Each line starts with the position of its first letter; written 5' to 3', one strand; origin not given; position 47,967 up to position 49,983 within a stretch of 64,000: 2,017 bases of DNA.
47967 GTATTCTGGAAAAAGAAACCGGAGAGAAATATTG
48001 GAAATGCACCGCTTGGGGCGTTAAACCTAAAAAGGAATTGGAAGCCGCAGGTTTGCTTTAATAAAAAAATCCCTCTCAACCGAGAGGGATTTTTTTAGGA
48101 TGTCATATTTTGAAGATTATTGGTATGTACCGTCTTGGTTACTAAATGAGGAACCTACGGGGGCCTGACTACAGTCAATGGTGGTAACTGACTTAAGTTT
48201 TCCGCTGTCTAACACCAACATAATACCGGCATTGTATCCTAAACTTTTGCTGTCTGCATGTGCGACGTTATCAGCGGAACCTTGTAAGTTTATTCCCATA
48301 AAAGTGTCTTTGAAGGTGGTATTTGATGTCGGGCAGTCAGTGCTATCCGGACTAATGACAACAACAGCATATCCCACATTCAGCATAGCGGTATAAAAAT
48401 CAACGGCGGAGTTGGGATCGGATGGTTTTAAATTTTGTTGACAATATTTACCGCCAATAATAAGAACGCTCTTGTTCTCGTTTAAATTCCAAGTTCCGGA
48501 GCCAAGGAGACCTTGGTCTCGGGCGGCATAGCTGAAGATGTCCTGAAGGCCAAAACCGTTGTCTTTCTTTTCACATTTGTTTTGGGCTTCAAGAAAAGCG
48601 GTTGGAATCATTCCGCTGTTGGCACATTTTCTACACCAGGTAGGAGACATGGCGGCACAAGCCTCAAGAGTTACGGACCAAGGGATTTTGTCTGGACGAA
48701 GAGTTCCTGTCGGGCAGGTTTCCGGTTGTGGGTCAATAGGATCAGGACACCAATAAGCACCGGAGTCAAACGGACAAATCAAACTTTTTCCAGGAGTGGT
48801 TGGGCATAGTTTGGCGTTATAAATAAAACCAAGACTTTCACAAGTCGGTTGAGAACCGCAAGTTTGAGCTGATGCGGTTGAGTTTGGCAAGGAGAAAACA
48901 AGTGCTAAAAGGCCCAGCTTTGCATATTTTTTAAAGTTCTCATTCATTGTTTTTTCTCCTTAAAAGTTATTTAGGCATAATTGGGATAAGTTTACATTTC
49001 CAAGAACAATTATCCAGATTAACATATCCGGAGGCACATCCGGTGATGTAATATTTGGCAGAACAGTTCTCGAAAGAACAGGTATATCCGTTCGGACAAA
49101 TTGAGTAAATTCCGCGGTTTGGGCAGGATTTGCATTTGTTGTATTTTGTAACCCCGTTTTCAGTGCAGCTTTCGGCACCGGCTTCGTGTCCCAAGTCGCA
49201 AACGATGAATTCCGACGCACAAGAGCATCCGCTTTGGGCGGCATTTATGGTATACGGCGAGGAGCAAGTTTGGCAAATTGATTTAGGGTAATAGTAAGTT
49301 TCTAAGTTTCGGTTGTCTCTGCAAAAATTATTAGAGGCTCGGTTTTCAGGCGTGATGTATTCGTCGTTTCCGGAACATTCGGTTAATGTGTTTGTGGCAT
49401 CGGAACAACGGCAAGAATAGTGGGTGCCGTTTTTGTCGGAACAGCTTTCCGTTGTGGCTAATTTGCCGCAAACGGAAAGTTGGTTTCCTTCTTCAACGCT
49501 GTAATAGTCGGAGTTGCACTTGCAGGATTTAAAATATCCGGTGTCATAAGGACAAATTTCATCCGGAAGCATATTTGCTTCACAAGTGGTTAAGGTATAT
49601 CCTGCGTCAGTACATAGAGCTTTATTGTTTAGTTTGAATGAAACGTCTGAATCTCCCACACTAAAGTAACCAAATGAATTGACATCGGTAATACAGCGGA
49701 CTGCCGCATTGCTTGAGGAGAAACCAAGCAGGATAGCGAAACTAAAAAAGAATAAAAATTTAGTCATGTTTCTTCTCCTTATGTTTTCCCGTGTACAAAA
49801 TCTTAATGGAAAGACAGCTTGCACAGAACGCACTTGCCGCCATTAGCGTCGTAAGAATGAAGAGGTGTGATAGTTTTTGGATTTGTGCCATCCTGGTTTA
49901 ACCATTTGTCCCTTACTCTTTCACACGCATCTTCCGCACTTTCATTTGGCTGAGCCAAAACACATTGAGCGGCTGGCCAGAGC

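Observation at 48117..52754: Three adjacent secreted cysteine-rich proteins including a 983-aa tandem-repeat protein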

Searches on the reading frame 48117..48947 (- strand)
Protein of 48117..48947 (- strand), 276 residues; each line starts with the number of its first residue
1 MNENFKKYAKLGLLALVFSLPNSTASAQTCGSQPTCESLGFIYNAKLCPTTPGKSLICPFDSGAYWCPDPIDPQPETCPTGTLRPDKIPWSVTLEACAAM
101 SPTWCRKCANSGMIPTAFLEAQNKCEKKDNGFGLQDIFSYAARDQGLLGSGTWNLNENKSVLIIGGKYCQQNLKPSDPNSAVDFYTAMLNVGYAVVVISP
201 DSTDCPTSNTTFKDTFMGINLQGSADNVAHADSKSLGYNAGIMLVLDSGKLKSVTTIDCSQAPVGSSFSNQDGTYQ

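Call 4: search_protein_families(library=pfam, proteins=[window:48117-48947:-], max_evalue=1)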
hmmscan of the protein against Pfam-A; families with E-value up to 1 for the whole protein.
window:48117-48947:- (276 aa): 1 family
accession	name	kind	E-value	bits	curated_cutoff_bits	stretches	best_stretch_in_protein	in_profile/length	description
PF21232.3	Yme1-like_N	-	0.076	13.1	27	1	172-199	9-36/61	Yme1-like, N-terminal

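Call 5: search_protein_families(library=ncbifam, proteins=[window:48117-48947:-], max_evalue=1)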
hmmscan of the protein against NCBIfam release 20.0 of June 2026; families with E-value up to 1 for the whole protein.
window:48117-48947:- (276 aa): 0 families

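Call 13: find_homologous_proteins(query=window:48117-48947:-, max_evalue=0.001)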
Query window:48117-48947:- (276 aa): 3 proteins with E <= 0.001 among 983 candidates.
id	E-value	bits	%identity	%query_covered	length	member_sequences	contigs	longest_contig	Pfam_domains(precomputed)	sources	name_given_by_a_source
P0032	2.3e-187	639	100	100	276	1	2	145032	-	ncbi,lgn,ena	-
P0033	1.2e-39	154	40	100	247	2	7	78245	-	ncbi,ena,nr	ncbi:MAG: hypothetical protein J6A33_01550 [Alphaproteobacteria bacterium]|nr:hypothetical protein [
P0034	1.3e-34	137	36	100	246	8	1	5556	-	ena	-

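Call 78: search_solved_structures(query=P0032, max_evalue=1)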
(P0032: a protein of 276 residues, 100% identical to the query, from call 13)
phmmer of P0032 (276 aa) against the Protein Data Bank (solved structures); distinct sequences matched with E-value up to 1: 0.

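Call 80: search_protein_families(library=phrogs, proteins=[P0032], max_evalue=0.1)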
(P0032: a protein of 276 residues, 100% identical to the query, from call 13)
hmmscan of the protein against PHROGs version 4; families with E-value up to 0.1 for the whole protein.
P0032 (276 aa): 0 families

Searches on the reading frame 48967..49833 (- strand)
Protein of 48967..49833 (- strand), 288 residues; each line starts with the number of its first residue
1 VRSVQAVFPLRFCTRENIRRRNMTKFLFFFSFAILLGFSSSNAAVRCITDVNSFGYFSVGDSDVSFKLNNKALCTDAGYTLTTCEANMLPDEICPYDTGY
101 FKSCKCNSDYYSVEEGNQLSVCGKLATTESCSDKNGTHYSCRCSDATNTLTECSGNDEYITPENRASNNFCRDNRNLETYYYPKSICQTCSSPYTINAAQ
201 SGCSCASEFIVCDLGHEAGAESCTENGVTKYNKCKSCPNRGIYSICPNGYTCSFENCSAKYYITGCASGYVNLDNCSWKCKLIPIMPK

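Call 4: search_protein_families(library=pfam, proteins=[window:48967-49833:-], max_evalue=1)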
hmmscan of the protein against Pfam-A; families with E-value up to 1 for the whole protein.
window:48967-49833:- (288 aa): 0 families

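Call 5: search_protein_families(library=ncbifam, proteins=[window:48967-49833:-], max_evalue=1)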
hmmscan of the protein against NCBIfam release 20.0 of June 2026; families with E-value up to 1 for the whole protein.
window:48967-49833:- (288 aa): 0 families

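Call 14: find_homologous_proteins(query=window:48967-49767:-, max_evalue=0.001)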
Query window:48967-49767:- (266 aa): 10 proteins with E <= 0.001 among 107 candidates.
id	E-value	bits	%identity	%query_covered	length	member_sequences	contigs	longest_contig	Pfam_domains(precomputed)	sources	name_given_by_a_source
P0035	1.0e-178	611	100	100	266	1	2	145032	-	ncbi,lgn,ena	-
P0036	2.4e-85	305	57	92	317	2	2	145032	-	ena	-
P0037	8.2e-75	270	52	89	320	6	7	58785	-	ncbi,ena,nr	ncbi:MAG: hypothetical protein J6A33_00920 [Alphaproteobacteria bacterium]|nr:hypothetical protein [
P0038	7.2e-74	267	50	95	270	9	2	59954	-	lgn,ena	-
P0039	3.2e-73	265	51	98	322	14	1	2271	-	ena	-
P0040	1.5e-72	263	51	89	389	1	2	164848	PF00240.30,PF11976.15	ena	-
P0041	2.6e-72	262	55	79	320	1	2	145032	-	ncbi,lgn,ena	-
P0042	3.5e-72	261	49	92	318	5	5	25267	-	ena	-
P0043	2.4e-70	255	51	89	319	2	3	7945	-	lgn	-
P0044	1.5e-5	43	29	85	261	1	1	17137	-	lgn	-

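Call 56: find_encoding_contigs(protein=P0036, flank=8000, max_places=2)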
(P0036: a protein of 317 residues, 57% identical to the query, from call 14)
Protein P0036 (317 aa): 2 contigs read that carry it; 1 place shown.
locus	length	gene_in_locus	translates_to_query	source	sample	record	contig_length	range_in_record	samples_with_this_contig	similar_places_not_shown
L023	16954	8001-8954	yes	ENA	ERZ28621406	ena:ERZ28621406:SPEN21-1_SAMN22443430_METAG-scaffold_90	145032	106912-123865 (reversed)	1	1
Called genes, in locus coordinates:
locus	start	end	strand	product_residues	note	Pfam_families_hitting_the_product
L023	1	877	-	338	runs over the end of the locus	PF01531:Glyco_transf_11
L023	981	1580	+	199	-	PF01966:HD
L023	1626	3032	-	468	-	PF03062:MBOAT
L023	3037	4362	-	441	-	PF16822:ALGX, PF14286:DHHW (weak)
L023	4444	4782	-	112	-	PF03819:MazG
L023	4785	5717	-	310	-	PF00561:Abhydrolase_1, PF12146:Hydrolase_4, PF08386:Abhydrolase_4 (weak)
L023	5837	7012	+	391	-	PF01979:Amidohydro_1, PF07969:Amidohydro_3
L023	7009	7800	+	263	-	PF01182:Glucosamine_iso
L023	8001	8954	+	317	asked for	-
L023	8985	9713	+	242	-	-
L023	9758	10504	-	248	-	PF04402:SIMPL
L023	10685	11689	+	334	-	-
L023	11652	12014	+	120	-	-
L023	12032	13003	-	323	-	PF01073:3Beta_HSD, PF01370:Epimerase, PF02719:Polysacc_synt_2, PF04321:RmlD_sub_bind, PF05368:NmrA, PF13460:NAD_binding_10, PF16363:GDP_Man_Dehyd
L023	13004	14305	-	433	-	PF03446:NAD_binding_2 (faint), PF03721:UDPG_MGDP_dh_N, PF03807:F420_oxidored (faint), PF00984:UDPG_MGDP_dh, PF03720:UDPG_MGDP_dh_C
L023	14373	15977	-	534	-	PF28550:DUF8436, PF21688:FAD-depend_C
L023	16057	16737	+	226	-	-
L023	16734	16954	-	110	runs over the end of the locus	-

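Call 59: find_encoding_contigs(protein=P0041, flank=6000, max_places=2)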
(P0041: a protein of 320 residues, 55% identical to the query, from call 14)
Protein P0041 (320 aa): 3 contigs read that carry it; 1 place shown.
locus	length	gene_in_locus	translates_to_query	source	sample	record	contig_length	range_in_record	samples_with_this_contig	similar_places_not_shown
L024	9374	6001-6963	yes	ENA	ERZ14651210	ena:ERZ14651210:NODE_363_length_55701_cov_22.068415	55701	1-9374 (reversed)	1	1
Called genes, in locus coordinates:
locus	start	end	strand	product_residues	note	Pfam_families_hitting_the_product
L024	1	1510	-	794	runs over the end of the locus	PF01588:tRNA_bind, PF03483:B3_4, PF03484:B5, PF17759:tRNA_synthFbeta, PF03147:FDX-ACB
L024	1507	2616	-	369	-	PF02912:Phe_tRNA-synt_N, PF01409:tRNA-synt_2d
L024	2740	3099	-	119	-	PF00453:Ribosomal_L20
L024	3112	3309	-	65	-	PF01632:Ribosomal_L35p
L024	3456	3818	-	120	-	PF13202:EF-hand_5 (faint), PF13499:EF-hand_7 (weak), PF13833:EF-hand_8 (faint), PF00036:EF-hand_1 (faint), PF13405:EF-hand_6 (faint)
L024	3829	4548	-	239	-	PF00005:ABC_tran, PF13304:AAA_21 (faint)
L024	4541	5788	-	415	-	PF12704:MacB_PCD, PF02687:FtsX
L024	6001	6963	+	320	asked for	-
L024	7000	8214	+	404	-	-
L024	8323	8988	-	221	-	PF07309:FlaF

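Call 65: search_protein_families(library=pfam, proteins=[L023:8985-9713:+, L024:7000-8214:+], max_evalue=0.01)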
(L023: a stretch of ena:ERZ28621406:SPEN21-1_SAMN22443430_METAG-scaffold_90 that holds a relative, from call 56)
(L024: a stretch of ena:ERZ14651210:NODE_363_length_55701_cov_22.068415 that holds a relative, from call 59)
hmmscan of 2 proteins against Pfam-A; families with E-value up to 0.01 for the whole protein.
L023:8985-9713:+ (242 aa): 0 families

L024:7000-8214:+ (404 aa): 0 families

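Call 79: search_solved_structures(query=P0035, max_evalue=1)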
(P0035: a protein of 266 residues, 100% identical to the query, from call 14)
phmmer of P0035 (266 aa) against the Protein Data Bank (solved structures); distinct sequences matched with E-value up to 1: 3.
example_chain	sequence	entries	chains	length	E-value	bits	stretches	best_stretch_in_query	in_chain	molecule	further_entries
1tks_A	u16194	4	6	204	0.21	14.4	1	90-147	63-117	3,4-dihydroxy-2-butanone 4-phosphate synthase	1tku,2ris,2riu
2d7q_A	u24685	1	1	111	0.45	13.4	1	182-225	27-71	Filamin-C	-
2nqc_A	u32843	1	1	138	0.75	12.6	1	182-225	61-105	Filamin-C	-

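Call 80: search_protein_families(library=phrogs, proteins=[P0035], max_evalue=0.1)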
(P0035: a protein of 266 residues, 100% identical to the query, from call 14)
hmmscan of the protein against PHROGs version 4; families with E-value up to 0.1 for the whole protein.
P0035 (266 aa): 0 families

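Call 90: find_encoding_contigs(protein=P0037, flank=1500, max_places=10)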
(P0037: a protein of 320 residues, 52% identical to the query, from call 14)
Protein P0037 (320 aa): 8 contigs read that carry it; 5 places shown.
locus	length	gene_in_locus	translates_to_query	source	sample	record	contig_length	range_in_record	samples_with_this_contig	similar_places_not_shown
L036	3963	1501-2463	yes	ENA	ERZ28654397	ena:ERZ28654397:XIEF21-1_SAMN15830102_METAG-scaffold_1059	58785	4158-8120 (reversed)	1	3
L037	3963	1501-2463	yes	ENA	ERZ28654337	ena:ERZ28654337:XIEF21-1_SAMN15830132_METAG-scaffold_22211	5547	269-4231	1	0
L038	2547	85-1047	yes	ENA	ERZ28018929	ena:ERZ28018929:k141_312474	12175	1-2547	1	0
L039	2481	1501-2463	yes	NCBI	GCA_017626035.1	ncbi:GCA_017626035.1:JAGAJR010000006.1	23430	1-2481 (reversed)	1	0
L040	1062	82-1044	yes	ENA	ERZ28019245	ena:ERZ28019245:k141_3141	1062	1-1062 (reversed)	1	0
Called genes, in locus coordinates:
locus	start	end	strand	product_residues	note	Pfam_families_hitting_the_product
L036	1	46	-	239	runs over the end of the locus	PF13555:AAA_29 (faint), PF00005:ABC_tran, PF13304:AAA_21 (faint)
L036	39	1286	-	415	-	PF12704:MacB_PCD, PF02687:FtsX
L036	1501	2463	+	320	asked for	-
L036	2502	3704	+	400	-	-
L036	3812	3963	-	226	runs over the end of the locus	PF07309:FlaF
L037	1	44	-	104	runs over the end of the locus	?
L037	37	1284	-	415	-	PF12704:MacB_PCD, PF02687:FtsX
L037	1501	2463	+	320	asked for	-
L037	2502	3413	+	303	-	-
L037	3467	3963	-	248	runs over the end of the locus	PF04402:SIMPL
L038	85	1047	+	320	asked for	-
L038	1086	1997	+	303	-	-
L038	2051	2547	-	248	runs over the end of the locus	PF04402:SIMPL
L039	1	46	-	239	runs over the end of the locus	PF13555:AAA_29 (faint), PF00005:ABC_tran, PF13304:AAA_21 (faint)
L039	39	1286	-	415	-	PF12704:MacB_PCD, PF02687:FtsX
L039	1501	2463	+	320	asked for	-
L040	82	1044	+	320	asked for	-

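Call 103: find_encoding_contigs(protein=P0042, flank=1000, max_places=10)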
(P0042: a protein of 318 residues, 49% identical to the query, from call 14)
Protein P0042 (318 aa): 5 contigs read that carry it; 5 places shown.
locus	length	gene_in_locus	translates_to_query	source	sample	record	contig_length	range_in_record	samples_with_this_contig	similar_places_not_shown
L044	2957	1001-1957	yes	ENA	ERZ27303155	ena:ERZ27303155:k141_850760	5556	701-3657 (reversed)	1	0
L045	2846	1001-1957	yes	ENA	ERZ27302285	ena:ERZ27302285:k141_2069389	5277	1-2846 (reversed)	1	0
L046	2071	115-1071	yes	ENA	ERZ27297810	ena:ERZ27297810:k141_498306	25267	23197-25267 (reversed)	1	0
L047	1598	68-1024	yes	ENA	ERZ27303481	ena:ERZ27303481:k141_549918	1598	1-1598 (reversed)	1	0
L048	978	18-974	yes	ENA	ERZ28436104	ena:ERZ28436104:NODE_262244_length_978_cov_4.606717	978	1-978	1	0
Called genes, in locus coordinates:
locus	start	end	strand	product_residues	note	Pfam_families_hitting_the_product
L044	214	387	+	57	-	-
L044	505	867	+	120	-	-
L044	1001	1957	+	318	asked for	-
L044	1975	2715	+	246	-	-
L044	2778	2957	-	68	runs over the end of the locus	PF01165:Ribosomal_S21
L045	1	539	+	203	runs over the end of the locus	PF05494:MlaC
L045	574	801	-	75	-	-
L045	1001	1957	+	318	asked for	-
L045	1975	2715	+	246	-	-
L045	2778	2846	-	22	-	?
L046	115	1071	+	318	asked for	-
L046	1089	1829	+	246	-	-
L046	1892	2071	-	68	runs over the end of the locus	PF01165:Ribosomal_S21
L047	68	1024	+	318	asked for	-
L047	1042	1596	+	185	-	?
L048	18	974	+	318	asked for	-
